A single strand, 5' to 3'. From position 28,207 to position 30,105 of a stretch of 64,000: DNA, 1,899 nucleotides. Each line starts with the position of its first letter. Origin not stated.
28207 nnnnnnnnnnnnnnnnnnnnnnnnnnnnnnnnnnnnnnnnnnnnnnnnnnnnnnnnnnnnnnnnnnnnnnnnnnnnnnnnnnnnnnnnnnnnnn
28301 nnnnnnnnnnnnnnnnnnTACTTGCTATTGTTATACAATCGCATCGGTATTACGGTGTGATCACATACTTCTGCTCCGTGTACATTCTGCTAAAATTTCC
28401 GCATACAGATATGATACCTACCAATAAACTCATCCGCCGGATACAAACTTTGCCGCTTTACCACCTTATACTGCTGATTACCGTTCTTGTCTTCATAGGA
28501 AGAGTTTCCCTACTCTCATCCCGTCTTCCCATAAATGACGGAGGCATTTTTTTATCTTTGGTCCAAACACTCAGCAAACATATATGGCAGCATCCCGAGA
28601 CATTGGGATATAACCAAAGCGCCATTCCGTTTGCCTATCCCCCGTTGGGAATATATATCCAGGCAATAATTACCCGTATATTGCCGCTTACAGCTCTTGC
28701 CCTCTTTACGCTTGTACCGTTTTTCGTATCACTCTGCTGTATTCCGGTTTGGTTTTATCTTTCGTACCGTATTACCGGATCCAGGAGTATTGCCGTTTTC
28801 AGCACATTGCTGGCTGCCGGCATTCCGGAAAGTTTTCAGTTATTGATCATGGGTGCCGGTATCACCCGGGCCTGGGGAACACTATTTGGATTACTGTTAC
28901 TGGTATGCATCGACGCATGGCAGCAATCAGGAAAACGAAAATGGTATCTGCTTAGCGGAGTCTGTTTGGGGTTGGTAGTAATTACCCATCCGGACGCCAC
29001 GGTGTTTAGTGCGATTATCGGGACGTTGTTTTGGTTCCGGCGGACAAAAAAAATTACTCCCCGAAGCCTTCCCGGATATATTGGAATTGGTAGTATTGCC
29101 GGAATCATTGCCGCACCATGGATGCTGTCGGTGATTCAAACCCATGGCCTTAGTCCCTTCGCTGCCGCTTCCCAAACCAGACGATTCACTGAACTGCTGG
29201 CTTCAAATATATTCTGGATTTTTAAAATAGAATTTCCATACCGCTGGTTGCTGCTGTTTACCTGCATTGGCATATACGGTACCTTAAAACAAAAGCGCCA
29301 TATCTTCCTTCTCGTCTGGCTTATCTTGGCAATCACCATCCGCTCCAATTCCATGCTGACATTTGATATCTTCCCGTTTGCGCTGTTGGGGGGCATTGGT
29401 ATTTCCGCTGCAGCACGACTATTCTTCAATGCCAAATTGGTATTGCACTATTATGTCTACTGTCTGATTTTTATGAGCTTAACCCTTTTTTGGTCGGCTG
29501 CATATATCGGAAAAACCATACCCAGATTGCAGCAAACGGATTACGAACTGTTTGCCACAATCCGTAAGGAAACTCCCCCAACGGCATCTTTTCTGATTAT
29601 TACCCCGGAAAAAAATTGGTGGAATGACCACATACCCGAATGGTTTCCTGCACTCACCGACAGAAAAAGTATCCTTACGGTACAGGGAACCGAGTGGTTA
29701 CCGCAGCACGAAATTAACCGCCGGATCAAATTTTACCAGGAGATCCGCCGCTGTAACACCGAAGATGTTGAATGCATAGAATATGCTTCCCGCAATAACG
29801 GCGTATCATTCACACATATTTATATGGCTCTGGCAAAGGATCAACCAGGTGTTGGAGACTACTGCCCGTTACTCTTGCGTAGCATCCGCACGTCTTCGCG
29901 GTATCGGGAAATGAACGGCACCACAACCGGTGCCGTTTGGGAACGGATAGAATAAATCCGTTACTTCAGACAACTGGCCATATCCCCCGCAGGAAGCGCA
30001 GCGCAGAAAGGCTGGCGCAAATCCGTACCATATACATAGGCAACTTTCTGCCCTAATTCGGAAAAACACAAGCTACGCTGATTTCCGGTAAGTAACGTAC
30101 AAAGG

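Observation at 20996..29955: Duplicated divergent gene pair: CH-family protein head-to-head with an NDGG-loop polytopic membrane protein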

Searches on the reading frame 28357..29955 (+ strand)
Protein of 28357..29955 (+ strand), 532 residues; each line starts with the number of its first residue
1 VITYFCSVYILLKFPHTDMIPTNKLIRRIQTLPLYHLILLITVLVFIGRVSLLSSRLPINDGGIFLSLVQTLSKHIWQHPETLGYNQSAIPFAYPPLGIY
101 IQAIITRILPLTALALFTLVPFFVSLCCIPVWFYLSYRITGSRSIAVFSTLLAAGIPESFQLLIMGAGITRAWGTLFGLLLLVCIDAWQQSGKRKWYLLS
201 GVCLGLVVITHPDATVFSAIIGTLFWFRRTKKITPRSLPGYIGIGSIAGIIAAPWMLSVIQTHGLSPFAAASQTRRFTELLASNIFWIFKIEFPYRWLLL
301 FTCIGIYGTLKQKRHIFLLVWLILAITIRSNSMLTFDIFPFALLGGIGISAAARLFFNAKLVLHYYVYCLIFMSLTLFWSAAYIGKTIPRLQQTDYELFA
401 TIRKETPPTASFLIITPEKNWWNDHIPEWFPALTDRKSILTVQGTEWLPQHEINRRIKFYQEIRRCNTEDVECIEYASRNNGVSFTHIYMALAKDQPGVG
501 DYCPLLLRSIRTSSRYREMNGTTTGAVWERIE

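Call 5: search_protein_families(library=pfam, proteins=[window:28357-29955:+], max_evalue=0.1)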
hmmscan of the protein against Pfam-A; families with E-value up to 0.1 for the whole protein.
window:28357-29955:+ (532 aa): 2 families
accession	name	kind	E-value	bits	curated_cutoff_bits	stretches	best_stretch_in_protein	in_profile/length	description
PF10131.15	PTPS_related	-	3.4e-06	26.3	26.4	1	94-328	4-241/621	6-pyruvoyl-tetrahydropterin synthase related domain; membrane protein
PF20176.3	DUF6541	-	0.00036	19.4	29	1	103-327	168-406/646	Family of unknown function (DUF6541)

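Call 11: search_protein_families(library=ncbifam, proteins=[window:28357-29955:+], max_evalue=0.1)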
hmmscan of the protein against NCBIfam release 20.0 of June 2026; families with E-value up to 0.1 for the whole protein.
window:28357-29955:+ (532 aa): 0 families

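Call 15: list_cluster_members(proteins=[P0001, window:28411-29955:+, window:22192-23772:+, window:29961-31079:-])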
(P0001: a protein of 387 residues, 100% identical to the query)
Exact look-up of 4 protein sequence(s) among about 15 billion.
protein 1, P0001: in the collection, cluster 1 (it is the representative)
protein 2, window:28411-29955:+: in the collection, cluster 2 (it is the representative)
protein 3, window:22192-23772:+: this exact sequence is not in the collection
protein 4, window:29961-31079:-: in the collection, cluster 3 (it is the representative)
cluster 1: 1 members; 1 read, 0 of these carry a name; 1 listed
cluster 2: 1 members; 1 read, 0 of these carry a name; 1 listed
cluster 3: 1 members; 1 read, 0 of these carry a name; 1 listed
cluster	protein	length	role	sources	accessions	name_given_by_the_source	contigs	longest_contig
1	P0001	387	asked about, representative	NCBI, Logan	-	-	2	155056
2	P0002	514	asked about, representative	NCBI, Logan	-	-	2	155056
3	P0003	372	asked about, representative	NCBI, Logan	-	-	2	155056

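Call 17: find_homologous_proteins(query=window:28411-29955:+)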
Query window:28411-29955:+ (514 aa): 250 proteins with E <= 0.001 among 8000 candidates; the best 120 are listed.
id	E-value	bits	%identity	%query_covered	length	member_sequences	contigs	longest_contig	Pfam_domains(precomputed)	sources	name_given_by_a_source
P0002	0.0e+0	1170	100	100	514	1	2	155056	PF10131.16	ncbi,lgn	-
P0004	1.9e-139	484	44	99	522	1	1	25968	-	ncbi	-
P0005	4.4e-123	430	42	99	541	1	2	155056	-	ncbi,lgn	-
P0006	1.1e-97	346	35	99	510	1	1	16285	-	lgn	-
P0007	3.1e-59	219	30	97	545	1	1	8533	PF13231.13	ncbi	-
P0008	6.5e-55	205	31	85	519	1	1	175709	PF13231.13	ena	-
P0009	7.0e-55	205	30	92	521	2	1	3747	PF13231.13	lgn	-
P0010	1.1e-54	204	29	96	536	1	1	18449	-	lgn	-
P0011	2.7e-54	203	31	91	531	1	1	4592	PF13231.13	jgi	jgi:hypothetical protein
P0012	3.0e-54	203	30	90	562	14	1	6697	-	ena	-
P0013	5.5e-54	202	27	98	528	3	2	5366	PF13231.13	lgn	-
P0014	1.3e-53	201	28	92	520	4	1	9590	PF13231.13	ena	-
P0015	4.0e-53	199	29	92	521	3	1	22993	PF13231.13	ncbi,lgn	-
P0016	6.1e-53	199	29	99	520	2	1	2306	PF13231.13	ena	-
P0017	1.2e-52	198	29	96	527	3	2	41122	PF13231.13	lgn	-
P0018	1.7e-52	197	28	92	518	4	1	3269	PF13231.13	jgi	jgi:hypothetical protein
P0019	4.2e-52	196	32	95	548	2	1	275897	PF13231.13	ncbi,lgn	-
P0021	6.7e-52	195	29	85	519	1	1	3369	PF13231.13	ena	-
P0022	7.0e-52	195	28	99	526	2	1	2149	PF13231.13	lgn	-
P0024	1.6e-51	194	29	90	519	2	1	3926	PF13231.13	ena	-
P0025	1.7e-51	194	28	92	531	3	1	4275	PF13231.13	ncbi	-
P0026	2.4e-51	193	28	99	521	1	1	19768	PF13231.13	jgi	-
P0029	4.5e-51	192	29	96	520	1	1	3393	PF13231.13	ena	-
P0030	5.2e-51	192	30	91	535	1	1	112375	PF10131.16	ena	-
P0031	5.9e-51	192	27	98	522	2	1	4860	PF13231.13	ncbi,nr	ncbi:MAG TPA: glycosyltransferase family 39 protein [Anaerolineales bacterium]|nr:glycosyltransferas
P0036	1.6e-50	191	28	89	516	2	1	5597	PF13231.13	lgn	-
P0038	2.6e-50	190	27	98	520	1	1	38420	PF02366.25,PF13231.13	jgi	jgi:hypothetical protein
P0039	2.7e-50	190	28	99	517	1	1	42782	PF13231.13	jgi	jgi:hypothetical protein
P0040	3.3e-50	190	28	96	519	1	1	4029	PF13231.13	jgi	-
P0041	5.6e-50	189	30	97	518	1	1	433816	PF10131.16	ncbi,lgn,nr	ncbi:MAG: glycosyltransferase family 39 protein [Chloroflexi bacterium]|nr:glycosyltransferase famil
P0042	6.7e-50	189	27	99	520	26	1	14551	PF13231.13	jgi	-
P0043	7.1e-50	188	29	95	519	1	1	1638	PF13231.13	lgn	-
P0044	7.4e-50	188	30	93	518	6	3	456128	PF10131.16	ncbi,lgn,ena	ncbi:MAG: hypothetical protein WCA79_15090 [Anaerolineales bacterium]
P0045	7.5e-50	188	29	96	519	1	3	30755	PF02366.25,PF13231.13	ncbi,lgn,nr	ncbi:MAG: glycosyltransferase family 39 protein [Anaerolineae bacterium]|nr:glycosyltransferase fami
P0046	8.2e-50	188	27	93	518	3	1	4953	PF13231.13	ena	-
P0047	8.8e-50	188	29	99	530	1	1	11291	PF13231.13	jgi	jgi:hypothetical protein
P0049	1.2e-49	188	28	86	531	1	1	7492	PF13231.13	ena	-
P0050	1.6e-49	187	29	90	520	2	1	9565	PF13231.13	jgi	jgi:hypothetical protein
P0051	1.7e-49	187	29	96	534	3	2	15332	PF10131.16,PF13231.13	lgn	-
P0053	2.9e-49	186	28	99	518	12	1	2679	PF13231.13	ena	-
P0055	7.5e-49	185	29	87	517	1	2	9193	PF13231.13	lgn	-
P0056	9.8e-49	185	31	98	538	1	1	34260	PF10131.16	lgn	-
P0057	1.0e-48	185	27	98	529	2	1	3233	PF10131.16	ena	-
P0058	1.1e-48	184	31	97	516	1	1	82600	PF13231.13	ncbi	ncbi:MAG: glycosyltransferase family 39 protein [Anaerolineae bacterium]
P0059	1.4e-48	184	28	92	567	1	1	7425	PF10131.16,PF13231.13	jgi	jgi:hypothetical protein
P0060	1.7e-48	184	26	89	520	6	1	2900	PF13231.13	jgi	jgi:hypothetical protein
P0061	2.4e-48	183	29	82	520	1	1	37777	PF13231.13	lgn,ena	-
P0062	2.5e-48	183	28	89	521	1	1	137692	PF13231.13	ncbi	-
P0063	3.4e-48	183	27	98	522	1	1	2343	PF13231.13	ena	-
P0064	4.5e-48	182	35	44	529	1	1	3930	PF10131.16,PF13231.13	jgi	jgi:6-pyruvoyl-tetrahydropterin synthase related domain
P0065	4.9e-48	182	29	91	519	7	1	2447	PF13231.13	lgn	-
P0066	5.3e-48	182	29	92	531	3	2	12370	PF13231.13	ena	-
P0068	6.8e-48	182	26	97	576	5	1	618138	PF10131.16,PF13231.13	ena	-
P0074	1.6e-47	181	28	84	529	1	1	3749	PF13231.13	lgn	-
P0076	2.1e-47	180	28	92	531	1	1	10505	PF13231.13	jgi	jgi:hypothetical protein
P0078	3.1e-47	180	28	84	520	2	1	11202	PF02366.25,PF13231.13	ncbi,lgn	-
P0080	4.1e-47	179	27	94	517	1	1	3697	PF10131.16,PF13231.13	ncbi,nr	ncbi:MAG: glycosyltransferase family 39 protein [Anaerolineae bacterium]|nr:glycosyltransferase fami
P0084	5.8e-47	179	29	96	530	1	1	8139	PF13231.13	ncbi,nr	ncbi:MAG TPA: glycosyltransferase family 39 protein [Anaerolineales bacterium]|nr:glycosyltransferas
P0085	6.2e-47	179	28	96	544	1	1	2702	PF10131.16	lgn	-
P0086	6.2e-47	179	28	91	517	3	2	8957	PF10131.16,PF13231.13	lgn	-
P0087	6.5e-47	179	27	96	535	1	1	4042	PF13231.13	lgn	-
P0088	8.1e-47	178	29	90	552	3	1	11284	PF10131.16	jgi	jgi:hypothetical protein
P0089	8.7e-47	178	29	87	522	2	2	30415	PF10131.16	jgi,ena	-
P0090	9.5e-47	178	29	81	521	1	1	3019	PF13231.13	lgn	-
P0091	2.2e-46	177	28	92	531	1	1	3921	PF13231.13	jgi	jgi:hypothetical protein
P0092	2.3e-46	177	28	84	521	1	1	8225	PF13231.13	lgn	-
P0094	3.3e-46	176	27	97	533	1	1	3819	PF02366.25,PF13231.13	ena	-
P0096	3.6e-46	176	27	94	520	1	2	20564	PF13231.13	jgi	-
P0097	4.2e-46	176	28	98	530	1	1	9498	PF13231.13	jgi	jgi:hypothetical protein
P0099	5.0e-46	176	29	85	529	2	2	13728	PF10131.16,PF13231.13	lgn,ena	-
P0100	5.1e-46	176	29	92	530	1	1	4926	PF13231.13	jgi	jgi:Dolichyl-phosphate-mannose-protein mannosyltransferase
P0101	5.1e-46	176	28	89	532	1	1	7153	PF13231.13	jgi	-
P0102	5.5e-46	176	33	44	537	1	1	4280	PF13231.13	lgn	-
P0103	5.6e-46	176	28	96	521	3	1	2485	PF13231.13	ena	-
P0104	7.6e-46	175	27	86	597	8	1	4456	PF13231.13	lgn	-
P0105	8.3e-46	175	27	96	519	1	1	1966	PF13231.13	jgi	jgi:hypothetical protein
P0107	1.4e-45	174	27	89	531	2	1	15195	PF13231.13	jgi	jgi:hypothetical protein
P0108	1.6e-45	174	29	87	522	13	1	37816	PF10131.16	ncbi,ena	-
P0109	1.6e-45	174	27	93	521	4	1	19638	PF13231.13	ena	-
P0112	2.2e-45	174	26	96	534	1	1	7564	PF13231.13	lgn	-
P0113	2.2e-45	174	28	88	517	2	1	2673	PF13231.13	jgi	jgi:Uncharacterized membrane protein, required for N-linked glycosylation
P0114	2.7e-45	173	28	92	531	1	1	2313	PF13231.13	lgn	-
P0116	2.9e-45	173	27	85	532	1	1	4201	PF13231.13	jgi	jgi:hypothetical protein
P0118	3.1e-45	173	30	85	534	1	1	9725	PF10131.16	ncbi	-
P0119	3.8e-45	173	30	85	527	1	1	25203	PF10131.16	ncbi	-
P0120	3.9e-45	173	27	97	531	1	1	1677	PF02366.25,PF13231.13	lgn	-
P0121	4.6e-45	173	28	90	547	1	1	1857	PF10131.16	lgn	-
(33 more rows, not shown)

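Call 18: find_encoding_contigs(protein=P0004, flank=10000, max_places=3)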
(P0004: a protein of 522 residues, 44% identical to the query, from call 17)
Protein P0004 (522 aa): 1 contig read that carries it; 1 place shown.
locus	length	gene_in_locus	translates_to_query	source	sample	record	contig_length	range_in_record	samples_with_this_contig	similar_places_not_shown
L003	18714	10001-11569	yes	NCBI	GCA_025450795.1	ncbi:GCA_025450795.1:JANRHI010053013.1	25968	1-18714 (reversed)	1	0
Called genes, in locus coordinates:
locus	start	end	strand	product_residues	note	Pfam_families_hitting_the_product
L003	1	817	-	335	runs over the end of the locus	-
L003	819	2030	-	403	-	-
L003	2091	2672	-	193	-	-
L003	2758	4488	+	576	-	-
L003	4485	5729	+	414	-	PF03721:UDPG_MGDP_dh_N, PF00984:UDPG_MGDP_dh, PF03720:UDPG_MGDP_dh_C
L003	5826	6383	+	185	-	-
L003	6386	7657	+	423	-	-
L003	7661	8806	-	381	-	-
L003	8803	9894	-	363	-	-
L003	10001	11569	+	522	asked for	-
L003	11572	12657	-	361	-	PF23951:DUF7282 (faint)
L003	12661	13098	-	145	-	PF23951:DUF7282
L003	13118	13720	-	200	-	-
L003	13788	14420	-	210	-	PF13489:Methyltransf_23 (weak), PF13847:Methyltransf_31 (weak), PF08241:Methyltransf_11 (weak), PF08242:Methyltransf_12, PF13649:Methyltransf_25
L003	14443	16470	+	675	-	PF00515:TPR_1 (faint), PF07719:TPR_2 (faint), PF13431:TPR_17 (faint), PF21033:RMD1-3 (faint), PF14559:TPR_19 (faint), PF13371:TPR_9 (faint), PF13414:TPR_11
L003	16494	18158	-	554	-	-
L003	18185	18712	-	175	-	?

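Call 19: find_encoding_contigs(protein=P0006, flank=10000, max_places=3)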
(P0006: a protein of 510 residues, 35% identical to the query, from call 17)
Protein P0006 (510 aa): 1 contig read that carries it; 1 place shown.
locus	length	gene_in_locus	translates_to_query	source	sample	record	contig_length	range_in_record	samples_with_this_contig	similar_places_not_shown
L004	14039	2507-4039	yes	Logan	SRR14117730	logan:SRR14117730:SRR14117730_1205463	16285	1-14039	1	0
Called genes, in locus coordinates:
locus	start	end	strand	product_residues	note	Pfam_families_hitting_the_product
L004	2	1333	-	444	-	?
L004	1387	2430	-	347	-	PF23951:DUF7282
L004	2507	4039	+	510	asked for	-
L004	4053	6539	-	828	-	PF22778:VCPO_2nd (faint), PF01839:FG-GAP (faint), PF13517:FG-GAP_3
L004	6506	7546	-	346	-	PF23951:DUF7282 (weak)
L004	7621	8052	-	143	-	PF23951:DUF7282 (weak)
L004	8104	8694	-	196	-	-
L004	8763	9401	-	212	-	PF13489:Methyltransf_23 (weak), PF08242:Methyltransf_12 (weak), PF13649:Methyltransf_25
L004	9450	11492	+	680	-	PF00515:TPR_1 (faint), PF07719:TPR_2 (faint), PF13431:TPR_17 (faint), PF14559:TPR_19 (faint), PF21033:RMD1-3 (weak), PF13414:TPR_11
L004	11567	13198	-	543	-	-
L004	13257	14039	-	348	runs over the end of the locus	PF13506:Glyco_transf_21 (faint), PF00535:Glycos_transf_2, PF10111:Glyco_tranf_2_2, PF13641:Glyco_tranf_2_3, PF13632:Glyco_trans_2_3 (weak)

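Call 20: find_encoding_contigs(protein=P0007, flank=10000, max_places=3)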
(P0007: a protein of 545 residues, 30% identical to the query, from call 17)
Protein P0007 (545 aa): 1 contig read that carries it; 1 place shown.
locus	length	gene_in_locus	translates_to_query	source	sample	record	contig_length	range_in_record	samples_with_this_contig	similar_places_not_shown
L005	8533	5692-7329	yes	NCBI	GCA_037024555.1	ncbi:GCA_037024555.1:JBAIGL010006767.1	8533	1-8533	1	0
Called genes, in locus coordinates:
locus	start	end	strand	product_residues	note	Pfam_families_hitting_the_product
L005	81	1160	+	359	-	PF05384:DegS, PF07730:HisKA_3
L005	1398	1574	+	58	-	PF04964:Flp_Fap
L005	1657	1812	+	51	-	-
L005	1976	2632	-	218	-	PF04191:PEMT, PF04140:ICMT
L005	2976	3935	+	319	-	PF14378:PAP2_3, PF01569:PAP2 (weak)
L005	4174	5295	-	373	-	PF09594:GT87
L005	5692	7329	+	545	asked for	PF13231:PMT_2 (weak)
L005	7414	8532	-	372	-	?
